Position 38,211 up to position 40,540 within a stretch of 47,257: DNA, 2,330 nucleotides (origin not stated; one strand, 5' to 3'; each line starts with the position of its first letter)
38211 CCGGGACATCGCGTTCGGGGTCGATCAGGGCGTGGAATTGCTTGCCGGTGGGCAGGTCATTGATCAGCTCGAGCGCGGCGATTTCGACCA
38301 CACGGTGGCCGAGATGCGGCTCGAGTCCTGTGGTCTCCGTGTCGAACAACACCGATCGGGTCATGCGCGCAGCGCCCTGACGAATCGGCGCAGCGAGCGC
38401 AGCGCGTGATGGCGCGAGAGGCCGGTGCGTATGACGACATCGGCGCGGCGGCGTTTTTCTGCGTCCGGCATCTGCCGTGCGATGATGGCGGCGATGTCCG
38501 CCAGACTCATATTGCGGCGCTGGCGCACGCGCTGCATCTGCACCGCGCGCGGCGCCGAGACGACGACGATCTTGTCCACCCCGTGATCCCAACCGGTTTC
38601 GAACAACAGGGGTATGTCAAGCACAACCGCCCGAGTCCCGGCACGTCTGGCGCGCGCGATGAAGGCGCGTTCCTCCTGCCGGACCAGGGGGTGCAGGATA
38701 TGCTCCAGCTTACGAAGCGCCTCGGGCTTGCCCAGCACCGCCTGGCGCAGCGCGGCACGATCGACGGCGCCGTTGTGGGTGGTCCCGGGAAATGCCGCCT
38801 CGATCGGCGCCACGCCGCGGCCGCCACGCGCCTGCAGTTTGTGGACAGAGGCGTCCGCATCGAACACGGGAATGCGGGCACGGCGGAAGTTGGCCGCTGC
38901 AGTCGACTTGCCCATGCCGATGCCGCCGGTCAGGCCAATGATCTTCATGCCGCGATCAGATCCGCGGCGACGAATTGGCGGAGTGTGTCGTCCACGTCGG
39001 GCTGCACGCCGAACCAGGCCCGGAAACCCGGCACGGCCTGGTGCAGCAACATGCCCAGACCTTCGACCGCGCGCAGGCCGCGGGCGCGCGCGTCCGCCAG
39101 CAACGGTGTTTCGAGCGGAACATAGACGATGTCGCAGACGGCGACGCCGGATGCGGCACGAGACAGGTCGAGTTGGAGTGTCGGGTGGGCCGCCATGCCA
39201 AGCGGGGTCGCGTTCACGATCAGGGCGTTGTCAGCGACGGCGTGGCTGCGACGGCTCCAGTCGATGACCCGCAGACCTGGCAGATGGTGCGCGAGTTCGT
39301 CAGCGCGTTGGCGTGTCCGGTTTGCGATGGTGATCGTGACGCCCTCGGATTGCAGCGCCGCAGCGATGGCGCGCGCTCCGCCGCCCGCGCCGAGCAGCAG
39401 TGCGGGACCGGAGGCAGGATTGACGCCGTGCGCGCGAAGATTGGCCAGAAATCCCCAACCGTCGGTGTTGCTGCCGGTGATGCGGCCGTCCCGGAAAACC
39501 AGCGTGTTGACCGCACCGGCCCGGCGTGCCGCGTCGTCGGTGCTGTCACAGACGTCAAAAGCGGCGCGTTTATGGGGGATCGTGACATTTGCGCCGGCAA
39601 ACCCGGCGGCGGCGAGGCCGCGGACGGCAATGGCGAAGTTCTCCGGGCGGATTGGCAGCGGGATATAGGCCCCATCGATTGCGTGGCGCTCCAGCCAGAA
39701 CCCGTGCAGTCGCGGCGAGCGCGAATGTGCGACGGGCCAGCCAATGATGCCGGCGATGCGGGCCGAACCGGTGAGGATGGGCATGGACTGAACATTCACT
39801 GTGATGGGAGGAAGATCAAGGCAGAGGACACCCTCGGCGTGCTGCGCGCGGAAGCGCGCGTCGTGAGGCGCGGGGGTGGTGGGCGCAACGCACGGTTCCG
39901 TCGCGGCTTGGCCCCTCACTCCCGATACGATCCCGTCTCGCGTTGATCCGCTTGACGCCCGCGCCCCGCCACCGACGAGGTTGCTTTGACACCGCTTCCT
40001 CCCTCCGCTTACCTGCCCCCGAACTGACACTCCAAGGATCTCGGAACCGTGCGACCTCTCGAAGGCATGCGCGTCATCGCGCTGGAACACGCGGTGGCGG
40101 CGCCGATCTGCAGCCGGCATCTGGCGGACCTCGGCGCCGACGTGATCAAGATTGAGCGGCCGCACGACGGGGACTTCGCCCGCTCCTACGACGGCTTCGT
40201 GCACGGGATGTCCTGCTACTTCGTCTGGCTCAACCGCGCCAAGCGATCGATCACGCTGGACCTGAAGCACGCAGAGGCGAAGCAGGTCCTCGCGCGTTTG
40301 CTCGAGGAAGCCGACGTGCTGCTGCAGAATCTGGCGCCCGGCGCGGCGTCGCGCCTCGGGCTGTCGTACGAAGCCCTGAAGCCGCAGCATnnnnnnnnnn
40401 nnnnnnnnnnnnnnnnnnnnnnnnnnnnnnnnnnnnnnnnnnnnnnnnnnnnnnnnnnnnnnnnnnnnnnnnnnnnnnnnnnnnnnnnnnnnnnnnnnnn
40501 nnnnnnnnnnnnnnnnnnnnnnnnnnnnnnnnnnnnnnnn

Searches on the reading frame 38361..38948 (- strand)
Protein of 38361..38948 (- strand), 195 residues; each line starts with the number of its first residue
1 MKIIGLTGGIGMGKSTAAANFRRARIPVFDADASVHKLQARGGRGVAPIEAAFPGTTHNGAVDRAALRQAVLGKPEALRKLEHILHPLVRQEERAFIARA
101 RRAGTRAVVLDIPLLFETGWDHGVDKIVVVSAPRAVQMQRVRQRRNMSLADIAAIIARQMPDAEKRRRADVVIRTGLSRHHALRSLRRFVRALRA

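Call 80: search_protein_families(library=pfam, proteins=[window:38361-38948:-], max_evalue=0.0001)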
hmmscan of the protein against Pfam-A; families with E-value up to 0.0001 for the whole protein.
window:38361-38948:- (195 aa): 1 family
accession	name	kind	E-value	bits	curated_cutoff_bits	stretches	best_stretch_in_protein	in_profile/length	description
PF01121.26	CoaE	-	7.6e-45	153.2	27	1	3-174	2-173/180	Dephospho-CoA kinase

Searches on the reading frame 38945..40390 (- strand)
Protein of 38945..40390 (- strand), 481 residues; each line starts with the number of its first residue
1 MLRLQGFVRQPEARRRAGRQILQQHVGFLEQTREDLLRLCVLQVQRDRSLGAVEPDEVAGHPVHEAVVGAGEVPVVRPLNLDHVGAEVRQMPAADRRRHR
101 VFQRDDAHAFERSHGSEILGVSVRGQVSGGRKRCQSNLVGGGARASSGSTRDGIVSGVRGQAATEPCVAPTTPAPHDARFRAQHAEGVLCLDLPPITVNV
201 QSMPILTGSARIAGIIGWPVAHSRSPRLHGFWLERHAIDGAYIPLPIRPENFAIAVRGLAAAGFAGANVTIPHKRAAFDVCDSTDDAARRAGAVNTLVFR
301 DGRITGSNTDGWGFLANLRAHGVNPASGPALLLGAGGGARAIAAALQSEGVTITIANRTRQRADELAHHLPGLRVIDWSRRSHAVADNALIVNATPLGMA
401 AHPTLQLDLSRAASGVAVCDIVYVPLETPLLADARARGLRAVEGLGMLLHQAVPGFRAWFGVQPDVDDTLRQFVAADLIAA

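Call 80: search_protein_families(library=pfam, proteins=[window:38945-40390:-], max_evalue=0.0001)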
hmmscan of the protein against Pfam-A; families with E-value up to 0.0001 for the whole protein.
window:38945-40390:- (481 aa): 3 families
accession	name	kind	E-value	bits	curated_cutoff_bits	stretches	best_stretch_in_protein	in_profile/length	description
PF08501.16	Shikimate_dh_N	-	2.3e-24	85.8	27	1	215-297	1-83/83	Shikimate dehydrogenase substrate binding domain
PF01488.26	Shikimate_DH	-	4.8e-08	33.6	24.3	1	330-395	15-83/138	Shikimate / quinate 5-dehydrogenase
PF18317.6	SDH_C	-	1.7e-07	31.3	25.8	1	444-468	1-25/31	Shikimate 5'-dehydrogenase C-terminal domain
